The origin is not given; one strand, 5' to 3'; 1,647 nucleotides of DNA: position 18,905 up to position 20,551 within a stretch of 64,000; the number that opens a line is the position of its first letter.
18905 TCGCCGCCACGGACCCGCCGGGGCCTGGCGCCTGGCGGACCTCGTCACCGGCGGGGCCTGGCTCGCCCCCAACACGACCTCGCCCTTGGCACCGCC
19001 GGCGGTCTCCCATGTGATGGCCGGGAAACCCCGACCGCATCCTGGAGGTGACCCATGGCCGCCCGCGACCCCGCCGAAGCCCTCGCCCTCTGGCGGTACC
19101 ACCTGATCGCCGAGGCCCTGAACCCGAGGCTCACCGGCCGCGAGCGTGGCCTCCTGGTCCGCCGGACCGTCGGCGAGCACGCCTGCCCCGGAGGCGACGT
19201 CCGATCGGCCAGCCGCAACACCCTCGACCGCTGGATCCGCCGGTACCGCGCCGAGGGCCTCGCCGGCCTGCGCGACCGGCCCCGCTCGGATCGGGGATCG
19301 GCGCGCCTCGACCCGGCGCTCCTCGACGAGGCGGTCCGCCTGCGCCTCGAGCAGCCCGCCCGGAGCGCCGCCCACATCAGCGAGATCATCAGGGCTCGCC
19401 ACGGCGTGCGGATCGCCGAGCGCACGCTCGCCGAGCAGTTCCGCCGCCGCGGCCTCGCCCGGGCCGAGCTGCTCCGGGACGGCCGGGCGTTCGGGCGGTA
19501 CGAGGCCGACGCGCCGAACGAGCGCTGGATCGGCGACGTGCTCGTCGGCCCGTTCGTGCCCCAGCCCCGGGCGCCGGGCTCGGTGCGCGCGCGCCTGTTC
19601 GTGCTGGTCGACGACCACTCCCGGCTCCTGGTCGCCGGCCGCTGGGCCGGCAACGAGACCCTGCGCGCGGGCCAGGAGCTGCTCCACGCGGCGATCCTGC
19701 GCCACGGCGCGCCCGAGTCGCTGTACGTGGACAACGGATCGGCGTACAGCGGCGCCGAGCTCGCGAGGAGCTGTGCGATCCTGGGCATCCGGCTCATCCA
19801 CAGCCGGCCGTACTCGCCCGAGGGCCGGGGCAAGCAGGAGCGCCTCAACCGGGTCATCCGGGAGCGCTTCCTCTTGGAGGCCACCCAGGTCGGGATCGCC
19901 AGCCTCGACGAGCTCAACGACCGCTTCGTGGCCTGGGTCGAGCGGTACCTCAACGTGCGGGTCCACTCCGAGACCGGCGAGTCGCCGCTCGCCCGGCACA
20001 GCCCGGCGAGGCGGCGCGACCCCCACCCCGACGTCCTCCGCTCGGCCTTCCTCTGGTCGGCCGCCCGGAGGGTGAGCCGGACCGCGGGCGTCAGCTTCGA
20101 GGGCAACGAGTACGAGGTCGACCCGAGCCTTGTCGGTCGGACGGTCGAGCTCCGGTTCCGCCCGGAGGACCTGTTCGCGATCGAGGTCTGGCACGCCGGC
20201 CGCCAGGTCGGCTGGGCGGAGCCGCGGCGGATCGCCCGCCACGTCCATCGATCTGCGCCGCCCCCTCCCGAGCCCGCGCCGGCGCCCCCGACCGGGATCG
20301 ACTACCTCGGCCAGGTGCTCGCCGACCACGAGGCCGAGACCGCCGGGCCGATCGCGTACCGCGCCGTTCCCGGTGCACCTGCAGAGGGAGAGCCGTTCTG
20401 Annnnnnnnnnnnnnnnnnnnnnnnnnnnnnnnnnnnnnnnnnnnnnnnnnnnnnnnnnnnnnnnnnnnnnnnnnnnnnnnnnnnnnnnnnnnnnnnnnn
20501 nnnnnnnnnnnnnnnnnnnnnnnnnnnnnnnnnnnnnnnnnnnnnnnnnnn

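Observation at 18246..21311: Compact three-gene TG...CA transposon with exactly defined ends and a Zn-finger/HTH accessory gene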

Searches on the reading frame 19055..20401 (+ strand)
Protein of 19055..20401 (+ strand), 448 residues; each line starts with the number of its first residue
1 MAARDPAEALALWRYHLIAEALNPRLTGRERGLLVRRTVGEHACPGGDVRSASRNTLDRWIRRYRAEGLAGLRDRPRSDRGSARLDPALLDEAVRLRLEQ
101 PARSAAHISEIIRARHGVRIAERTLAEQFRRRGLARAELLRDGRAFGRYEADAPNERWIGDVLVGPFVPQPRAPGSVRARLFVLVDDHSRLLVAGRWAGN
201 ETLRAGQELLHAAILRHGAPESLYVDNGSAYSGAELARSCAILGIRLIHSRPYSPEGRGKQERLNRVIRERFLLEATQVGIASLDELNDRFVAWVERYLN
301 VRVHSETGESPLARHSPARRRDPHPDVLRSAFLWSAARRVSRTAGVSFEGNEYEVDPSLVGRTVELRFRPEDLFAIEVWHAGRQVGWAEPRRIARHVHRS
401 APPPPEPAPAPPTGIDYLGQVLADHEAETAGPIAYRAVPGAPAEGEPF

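Call 5: search_protein_families(library=pfam, proteins=[window:19055-20401:+], max_evalue=0.01)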
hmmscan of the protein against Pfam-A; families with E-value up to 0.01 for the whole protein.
window:19055-20401:+ (448 aa): 9 families
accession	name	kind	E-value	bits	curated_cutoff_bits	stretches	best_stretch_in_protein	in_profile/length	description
PF00665.32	rve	-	2.3e-14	53.9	32.6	1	152-255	2-102/102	Integrase core domain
PF13565.12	HTH_32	-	3.4e-12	47.2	33.7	1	56-125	1-69/73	Homeodomain-like domain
PF13551.12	HTH_29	-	6.7e-09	36.2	28.1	1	53-88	25-61/64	Winged helix-turn helix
PF22483.2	Mu-transpos_C_2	-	1.2e-08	35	27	1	334-385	10-58/73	Mu transposase, C-terminal domain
PF13683.12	rve_3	-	2.7e-08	33.9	26.5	1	244-309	2-64/67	Integrase core domain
PF09299.17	Mu-transpos_C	-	6.3e-08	32.9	21.7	1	331-383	3-57/61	Mu transposase, C-terminal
PF13518.12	HTH_28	-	2.1e-07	31.4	25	1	53-80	25-52/52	Helix-turn-helix domain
PF13384.12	HTH_23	-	0.00029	21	24.6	1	53-73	30-50/50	Homeodomain-like domain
PF23683.1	U_exon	-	0.0088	16.7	27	0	277-310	12-46/95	U exon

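Call 6: search_protein_families(library=ncbifam, proteins=[window:19055-20401:+], max_evalue=0.01)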
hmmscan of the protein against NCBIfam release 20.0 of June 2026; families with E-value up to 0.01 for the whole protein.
window:19055-20401:+ (448 aa): 6 families
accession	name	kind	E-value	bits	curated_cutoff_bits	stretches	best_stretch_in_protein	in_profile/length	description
NF033577.2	transpos_IS481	equivalog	3e-50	171.3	224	1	52-312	25-281/284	IS481 family transposase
NF033594.2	transpos_ISNCY_2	equivalog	8.8e-25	87.6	250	1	53-380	23-358/368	ISNCY family transposase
NF033516.0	transpos_IS3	equivalog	2.3e-17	63.3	160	1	149-309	210-362/369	IS3 family transposase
NF033546.1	transpos_IS21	equivalog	3.1e-13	49.9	160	1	52-314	20-281/294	IS21 family transposase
NF033545.0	transpos_IS630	equivalog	1.1e-10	41.4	100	1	52-135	24-111/299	IS630 family transposase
NF033563.0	transpos_IS30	equivalog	9.7e-05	22.2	80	1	180-277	149-244/267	IS30 family transposase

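Call 21: search_solved_structures(query=window:19055-20401:+, max_evalue=0.01)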
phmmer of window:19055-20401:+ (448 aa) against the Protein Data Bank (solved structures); distinct sequences matched with E-value up to 0.01: 35.
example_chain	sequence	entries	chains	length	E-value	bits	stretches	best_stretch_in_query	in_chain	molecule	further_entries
7pel_A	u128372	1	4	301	1.9e-08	36.8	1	178-319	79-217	Pol protein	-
7ouf_D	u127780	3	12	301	2e-08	36.7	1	178-319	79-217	Integrase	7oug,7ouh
6voy_A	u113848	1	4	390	2.8e-05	26.3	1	178-319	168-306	DNA-binding protein 7d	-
1c0m_A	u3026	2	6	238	0.0002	23.5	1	167-315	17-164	PROTEIN (INTEGRASE) | RSV INTEGRASE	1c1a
3o4n_A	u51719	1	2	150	0.00041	22.5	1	167-276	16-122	integrase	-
3o4q_A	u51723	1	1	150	0.00042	22.5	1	167-276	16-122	integrase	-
1cxq_A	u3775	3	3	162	0.00043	22.4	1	167-276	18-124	AVIAN SARCOMA VIRUS INTEGRASE | PROTEIN (AVIAN SARCOMA VIRUS INTEGRASE)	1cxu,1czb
1asu_A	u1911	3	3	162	0.00044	22.4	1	167-276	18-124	AVIAN SARCOMA VIRUS INTEGRASE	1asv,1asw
1a5v_A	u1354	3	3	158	0.00045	22.4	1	167-276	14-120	INTEGRASE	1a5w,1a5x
1vsm_A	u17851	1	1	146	0.00045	22.4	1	168-276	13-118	PROTEIN (INTEGRASE)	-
1vsd_A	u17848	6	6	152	0.00045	22.4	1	167-276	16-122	INTEGRASE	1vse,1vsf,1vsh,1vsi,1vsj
4fw2_A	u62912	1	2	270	0.00049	22.2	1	166-315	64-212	Integrase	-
1vsk_A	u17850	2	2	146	0.00052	22.2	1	170-276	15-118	INTEGRASE | PROTEIN (INTEGRASE)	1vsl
1cz9_A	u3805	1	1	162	0.00052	22.2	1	168-276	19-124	AVIAN SARCOMA VIRUS INTEGRASE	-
6ex9_A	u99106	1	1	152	0.00065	21.8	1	206-270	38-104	Integrase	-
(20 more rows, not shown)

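Call 62: find_encoding_contigs(protein=window:19055-20401:+, flank=4500, max_places=10)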
Protein window:19055-20401:+ (448 aa): 1 contig read that carries it; 1 place shown.
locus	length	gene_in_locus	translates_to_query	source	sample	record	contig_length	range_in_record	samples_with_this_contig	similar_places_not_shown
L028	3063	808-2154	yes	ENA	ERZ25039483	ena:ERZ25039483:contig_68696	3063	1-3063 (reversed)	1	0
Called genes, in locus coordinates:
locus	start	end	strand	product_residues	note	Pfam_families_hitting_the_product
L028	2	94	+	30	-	?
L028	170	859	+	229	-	PF20020:DUF6431 (weak), PF13384:HTH_23 (weak)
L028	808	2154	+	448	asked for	PF13518:HTH_28 (weak), PF13551:HTH_29, PF13565:HTH_32, PF00665:rve, PF13683:rve_3, PF09299:Mu-transpos_C, PF22483:Mu-transpos_C_2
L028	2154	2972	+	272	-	PF13191:AAA_16 (faint), PF09848:SLFN-g3_helicase (weak), PF13401:AAA_22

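Call 73: search_dna_similar(query=window:19055-20401:+, collection=plasmids, mode=protein, max_rows=40, rows=spread, max_evalue=0.00001)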
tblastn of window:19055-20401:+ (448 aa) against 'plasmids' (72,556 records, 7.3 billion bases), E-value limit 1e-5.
Records with a match: 2695; places in all: 2909; records where one place covers at least 80% of the query: 561.
Best place of each record, by identity: <60% 2695.
By first word of the organism name: Klebsiella 1141; Enterobacter 266; Staphylococcus 243; Escherichia 127; Sinorhizobium 87; Enterococcus 82; Citrobacter 62; Rhizobium 41; Streptomyces 36; Salmonella 33; and 130 more.
By predicted mobility (MOB-suite, as given by PLSDB): conjugative 1492; non-mobilizable 685; mobilizable 518.
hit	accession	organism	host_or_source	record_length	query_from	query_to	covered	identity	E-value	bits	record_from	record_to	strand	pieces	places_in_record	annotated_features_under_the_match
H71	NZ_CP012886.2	Mycobacterium intracellulare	sputum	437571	7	441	97%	44.6%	1e-82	285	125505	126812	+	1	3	DDE-type integrase/transposase/recombinase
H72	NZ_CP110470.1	Rhodococcus opacus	cell culture,Soil contaminated by oil ...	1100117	4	272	60%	41.7%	4e-41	164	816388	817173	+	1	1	record has no annotation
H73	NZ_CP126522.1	Bacillus toyonensis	bacterial isolate,soil in warm, humid ...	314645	11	388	84%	25.4%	6e-19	97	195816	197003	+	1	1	Mu transposase C-terminal domain-containing protein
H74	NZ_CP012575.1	Clavibacter capsici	pepper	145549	53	379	73%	28.0%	8e-12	75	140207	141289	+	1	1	Mu transposase C-terminal domain-containing protein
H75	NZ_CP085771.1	Enterobacter hormaechei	Homo sapiens,Decubitus swab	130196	12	387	84%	24.0%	2e-9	67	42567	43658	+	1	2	ISNCY family transposase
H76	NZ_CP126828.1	Enterobacter hormaechei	Dog,isolated bacterial ...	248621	12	387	84%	24.0%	2e-9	67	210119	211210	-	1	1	ISNCY family transposase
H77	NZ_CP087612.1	Klebsiella pneumoniae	Homo sapiens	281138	12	387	84%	24.0%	2e-9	67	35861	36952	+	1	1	ISNCY family transposase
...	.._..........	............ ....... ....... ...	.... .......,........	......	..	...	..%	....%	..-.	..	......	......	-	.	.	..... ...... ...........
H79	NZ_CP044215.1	Klebsiella aerogenes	Homo sapiens,pure culture,rectal swab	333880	12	387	84%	24.0%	2e-9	67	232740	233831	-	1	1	ISNCY family transposase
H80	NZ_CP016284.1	Cryobacterium arcticum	-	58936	53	379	73%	27.6%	7e-12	76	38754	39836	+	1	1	Mu transposase C-terminal domain-containing protein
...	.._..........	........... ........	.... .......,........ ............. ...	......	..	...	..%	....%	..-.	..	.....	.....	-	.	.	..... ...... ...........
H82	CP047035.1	Cereibacter sphaeroides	cell culture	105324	12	374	81%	23.7%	9e-8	62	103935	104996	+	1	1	none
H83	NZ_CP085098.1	Klebsiella pneumoniae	Bivalve mollusc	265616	59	380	72%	26.6%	3e-10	70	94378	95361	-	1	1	none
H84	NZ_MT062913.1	Raoultella ornithinolytica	-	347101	59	380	72%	26.4%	3e-9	67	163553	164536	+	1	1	ISNCY family transposase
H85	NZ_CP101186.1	Paenarthrobacter ureafaciens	mixed culture,soil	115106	23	314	65%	28.3%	3e-7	61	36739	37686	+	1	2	IS481-like element IS5564 family transposase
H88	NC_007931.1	Staphylococcus aureus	-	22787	56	380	73%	24.0%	3e-14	83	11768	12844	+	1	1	Mu transposase C-terminal domain-containing protein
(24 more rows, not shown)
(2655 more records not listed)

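Call 74: get_annotated_region(hit=H88, flank=4000)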
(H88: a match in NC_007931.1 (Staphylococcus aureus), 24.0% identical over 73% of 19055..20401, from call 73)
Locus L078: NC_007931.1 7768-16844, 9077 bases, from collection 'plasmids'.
description: Staphylococcus aureus plasmid pSA1379, complete sequence
organism: Staphylococcus aureus (NCBI taxid 1280)
taxonomy: Bacteria; Bacillota; Bacilli; Bacillales; Staphylococcaceae; Staphylococcus; Staphylococcus aureus
host: -; source: -; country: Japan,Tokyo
typing (MOB-suite, as given by PLSDB): mobilizable; replicon rep_cluster_1017,rep_cluster_1733,rep_cluster_2100
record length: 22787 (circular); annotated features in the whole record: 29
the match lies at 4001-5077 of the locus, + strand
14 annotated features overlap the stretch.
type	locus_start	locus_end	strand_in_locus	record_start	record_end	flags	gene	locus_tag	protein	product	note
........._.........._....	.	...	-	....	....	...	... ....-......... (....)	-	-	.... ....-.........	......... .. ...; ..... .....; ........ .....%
predicted_resistance_gene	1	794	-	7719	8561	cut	blaZ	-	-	penicillin-hydrolyzing class A beta-lactamase BlaZ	predicted by amrfinderplus; class BETA-LACTAM; identity 100.0%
predicted_resistance_gene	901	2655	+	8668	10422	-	blaR1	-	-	beta-lactam sensor/signal transducer BlaR1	predicted by amrfinderplus; class BETA-LACTAM; identity 95.21%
predicted_resistance_gene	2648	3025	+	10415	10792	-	blaI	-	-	penicillinase repressor BlaI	predicted by amrfinderplus; class BETA-LACTAM; identity 98.41%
CDS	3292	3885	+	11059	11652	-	-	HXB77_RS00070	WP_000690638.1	recombinase family protein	GO:0006310 - DNA recombination [Evidence IEA]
CDS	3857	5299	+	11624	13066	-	-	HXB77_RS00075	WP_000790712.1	Mu transposase C-terminal domain-containing protein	-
CDS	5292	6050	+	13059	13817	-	-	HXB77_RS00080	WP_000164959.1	recombinase family protein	GO:0006310 - DNA recombination [Evidence IEA]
CDS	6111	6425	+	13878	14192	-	arsR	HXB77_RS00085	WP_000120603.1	As(III)-sensing metalloregulatory transcriptional repressor ArsR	-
predicted_resistance_gene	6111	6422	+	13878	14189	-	arsR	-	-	As(III)-sensing metalloregulatory transcriptional repressor ArsR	predicted by amrfinderplus; class ARSENIC; identity 99.04%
CDS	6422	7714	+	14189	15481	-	arsB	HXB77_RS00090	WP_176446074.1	arsenite efflux transporter membrane subunit ArsB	-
predicted_resistance_gene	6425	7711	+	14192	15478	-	arsB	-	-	arsenite efflux transporter membrane subunit ArsB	predicted by amrfinderplus; class ARSENIC; identity 99.53%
CDS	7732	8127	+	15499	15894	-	-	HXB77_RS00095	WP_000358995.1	thioredoxin-dependent arsenate reductase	-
predicted_resistance_gene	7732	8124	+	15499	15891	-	arsC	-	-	thioredoxin-dependent arsenate reductase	predicted by amrfinderplus; class ARSENIC; identity 100.0%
predicted_resistance_gene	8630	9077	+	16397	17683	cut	arsB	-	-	arsenite efflux transporter membrane subunit ArsB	predicted by amrfinderplus; class ARSENIC; identity 99.53%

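Call 75: get_annotated_region(hit=H73, flank=3500)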
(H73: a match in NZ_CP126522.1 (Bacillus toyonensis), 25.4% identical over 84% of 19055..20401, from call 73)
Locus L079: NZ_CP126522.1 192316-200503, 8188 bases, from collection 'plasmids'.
description: Bacillus toyonensis strain Monterrey_S3 plasmid unnamed1, complete sequence
organism: Bacillus toyonensis (NCBI taxid 155322)
taxonomy: Bacteria; Bacillota; Bacilli; Bacillales; Bacillaceae; Bacillus; Bacillus toyonensis
host: -; source: bacterial isolate,soil in warm, humid forested area with dark clay soils (5 cm deep); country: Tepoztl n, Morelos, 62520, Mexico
typing (MOB-suite, as given by PLSDB): conjugative; replicon rep_cluster_1869; relaxase MOBP; mating-pair formation MPF_T
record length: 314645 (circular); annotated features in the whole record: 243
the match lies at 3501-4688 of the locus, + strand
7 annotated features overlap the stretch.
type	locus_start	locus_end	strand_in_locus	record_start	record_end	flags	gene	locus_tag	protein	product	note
CDS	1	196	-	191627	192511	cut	-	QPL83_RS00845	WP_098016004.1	Rpn family recombination-promoting nuclease/putative transposase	-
CDS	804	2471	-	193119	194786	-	-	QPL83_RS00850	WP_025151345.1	M3 family oligoendopeptidase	GO:0006508 - proteolysis [Evidence IEA]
CDS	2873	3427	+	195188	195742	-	-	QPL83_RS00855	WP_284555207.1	recombinase family protein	GO:0006310 - DNA recombination [Evidence IEA]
CDS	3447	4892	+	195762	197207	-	-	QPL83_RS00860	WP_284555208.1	Mu transposase C-terminal domain-containing protein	-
CDS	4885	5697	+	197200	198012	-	-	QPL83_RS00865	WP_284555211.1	AAA family ATPase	-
CDS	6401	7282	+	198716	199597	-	-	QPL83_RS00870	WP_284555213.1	AraC family transcriptional regulator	-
CDS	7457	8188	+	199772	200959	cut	-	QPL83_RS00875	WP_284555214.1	MFS transporter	GO:0055085 - transmembrane transport [Evidence IEA]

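Call 101: get_annotated_region(hit=H75, flank=3000)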
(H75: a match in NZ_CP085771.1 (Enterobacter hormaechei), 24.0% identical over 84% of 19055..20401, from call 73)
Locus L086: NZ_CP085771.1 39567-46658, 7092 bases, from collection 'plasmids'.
description: Enterobacter hormaechei strain 49589CZ plasmid p49589CZ_IncFII, complete sequence
organism: Enterobacter hormaechei (NCBI taxid 158836)
taxonomy: Bacteria; Pseudomonadota; Gammaproteobacteria; Enterobacterales; Enterobacteriaceae; Enterobacter; Enterobacter hormaechei
host: -; source: Homo sapiens,Decubitus swab; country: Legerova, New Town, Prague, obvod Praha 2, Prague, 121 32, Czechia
typing (MOB-suite, as given by PLSDB): conjugative; replicon IncFIB,IncFII,IncFII; relaxase MOBF; mating-pair formation MPF_T
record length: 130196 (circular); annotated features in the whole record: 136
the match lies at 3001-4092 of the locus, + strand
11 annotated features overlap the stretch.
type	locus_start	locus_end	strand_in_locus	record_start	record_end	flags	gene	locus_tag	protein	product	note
CDS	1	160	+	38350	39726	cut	chrA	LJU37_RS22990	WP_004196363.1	chromate efflux transporter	GO:0015703 - chromate transport [Evidence IEA]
CDS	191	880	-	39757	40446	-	-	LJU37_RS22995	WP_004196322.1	hypothetical protein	-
CDS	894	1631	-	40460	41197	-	-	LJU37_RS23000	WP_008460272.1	HupE/UreJ family protein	-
CDS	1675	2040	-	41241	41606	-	-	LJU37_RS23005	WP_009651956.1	hypothetical protein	-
CDS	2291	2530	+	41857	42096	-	relB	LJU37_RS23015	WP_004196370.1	type II toxin-antitoxin system antitoxin RelB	-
CDS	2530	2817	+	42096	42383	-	relE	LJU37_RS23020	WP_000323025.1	type II toxin-antitoxin system mRNA interferase RelE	-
CDS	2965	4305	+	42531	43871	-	-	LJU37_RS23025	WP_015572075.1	ISNCY family transposase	-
CDS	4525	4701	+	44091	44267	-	-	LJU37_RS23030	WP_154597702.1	hypothetical protein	-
CDS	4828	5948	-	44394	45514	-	-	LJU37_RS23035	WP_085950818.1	IS3-like element ISSen4 family transposase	GO:0006313 - DNA transposition [Evidence IEA]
CDS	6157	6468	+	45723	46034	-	-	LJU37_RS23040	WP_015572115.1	hypothetical protein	-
CDS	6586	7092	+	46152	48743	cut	traD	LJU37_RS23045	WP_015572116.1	type IV conjugative transfer system coupling protein TraD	-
